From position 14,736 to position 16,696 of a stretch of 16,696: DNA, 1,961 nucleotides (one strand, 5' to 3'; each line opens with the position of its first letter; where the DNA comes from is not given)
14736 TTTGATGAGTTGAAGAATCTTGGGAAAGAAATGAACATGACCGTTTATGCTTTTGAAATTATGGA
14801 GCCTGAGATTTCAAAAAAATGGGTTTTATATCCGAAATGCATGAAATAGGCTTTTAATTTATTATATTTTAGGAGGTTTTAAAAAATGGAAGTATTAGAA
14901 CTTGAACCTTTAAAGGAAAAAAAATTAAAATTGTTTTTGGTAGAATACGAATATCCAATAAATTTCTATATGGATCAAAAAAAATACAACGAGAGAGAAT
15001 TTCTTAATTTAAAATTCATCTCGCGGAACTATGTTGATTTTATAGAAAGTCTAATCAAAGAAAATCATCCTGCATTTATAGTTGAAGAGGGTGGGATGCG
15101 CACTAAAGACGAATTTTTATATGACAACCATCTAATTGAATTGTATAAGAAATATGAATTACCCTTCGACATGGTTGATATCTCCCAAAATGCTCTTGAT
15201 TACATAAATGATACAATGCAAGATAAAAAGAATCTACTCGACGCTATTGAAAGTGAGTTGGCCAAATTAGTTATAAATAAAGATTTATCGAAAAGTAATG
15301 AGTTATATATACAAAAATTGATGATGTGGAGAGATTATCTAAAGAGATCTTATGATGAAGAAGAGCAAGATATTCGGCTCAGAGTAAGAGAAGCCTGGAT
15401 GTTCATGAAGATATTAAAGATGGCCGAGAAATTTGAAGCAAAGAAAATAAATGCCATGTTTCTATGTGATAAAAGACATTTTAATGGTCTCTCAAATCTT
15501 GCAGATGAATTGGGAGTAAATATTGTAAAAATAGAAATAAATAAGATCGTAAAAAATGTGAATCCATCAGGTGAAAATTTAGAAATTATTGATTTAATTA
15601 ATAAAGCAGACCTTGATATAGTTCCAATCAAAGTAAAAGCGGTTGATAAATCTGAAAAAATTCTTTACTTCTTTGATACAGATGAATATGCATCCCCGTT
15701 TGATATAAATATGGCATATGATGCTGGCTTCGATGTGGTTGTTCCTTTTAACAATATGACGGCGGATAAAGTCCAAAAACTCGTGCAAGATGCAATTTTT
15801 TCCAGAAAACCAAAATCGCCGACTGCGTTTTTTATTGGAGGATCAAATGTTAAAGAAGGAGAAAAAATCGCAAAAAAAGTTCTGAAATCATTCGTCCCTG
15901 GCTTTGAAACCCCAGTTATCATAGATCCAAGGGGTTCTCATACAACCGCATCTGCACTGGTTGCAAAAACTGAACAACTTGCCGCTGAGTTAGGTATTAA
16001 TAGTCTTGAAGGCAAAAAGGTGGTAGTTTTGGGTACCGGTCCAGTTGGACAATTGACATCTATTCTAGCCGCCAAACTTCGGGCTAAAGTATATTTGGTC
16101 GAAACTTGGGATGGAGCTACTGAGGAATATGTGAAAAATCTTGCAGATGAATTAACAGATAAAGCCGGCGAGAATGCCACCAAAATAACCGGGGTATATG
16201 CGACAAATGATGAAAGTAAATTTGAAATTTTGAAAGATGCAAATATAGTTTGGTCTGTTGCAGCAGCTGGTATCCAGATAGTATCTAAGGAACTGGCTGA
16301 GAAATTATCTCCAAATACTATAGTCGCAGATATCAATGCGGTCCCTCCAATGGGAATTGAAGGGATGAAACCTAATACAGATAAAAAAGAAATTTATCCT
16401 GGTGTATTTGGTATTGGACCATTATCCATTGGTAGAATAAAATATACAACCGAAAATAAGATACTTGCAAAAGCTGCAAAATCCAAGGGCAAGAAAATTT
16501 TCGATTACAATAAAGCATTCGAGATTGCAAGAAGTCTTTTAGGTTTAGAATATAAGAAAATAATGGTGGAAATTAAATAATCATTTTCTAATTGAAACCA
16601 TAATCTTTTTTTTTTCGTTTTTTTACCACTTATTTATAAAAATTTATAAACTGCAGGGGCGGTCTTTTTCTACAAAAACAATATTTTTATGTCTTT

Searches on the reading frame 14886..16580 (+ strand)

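Call 6: search_protein_families(library=pfam, proteins=[window:14886-16580:+], max_evalue=0.01)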
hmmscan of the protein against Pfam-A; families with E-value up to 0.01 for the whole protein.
window:14886-16580:+ (564 aa): 5 families
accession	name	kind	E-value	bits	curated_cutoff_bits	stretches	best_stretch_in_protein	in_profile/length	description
PF09176.16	Mpt_N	-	5e-27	94.3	27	1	271-348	1-80/81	Methylene-tetrahydromethanopterin dehydrogenase, N-terminal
PF01262.27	AlaDh_PNT_C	-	0.00048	20.1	23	1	370-511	22-158/214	Alanine dehydrogenase/PNT, C-terminal domain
PF07992.20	Pyr_redox_2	-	0.00081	19.3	26.1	1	366-430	142-196/291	Pyridine nucleotide-disulphide oxidoreductase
PF00208.27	ELFV_dehydrog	-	0.0013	18.9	23.4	1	353-414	9-70/241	Glutamate/Leucine/Phenylalanine/Valine dehydrogenase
PF02826.25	2-Hacid_dh_C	-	0.0013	18.6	25.1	1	366-418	26-79/178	D-isomer specific 2-hydroxyacid dehydrogenase, NAD binding domain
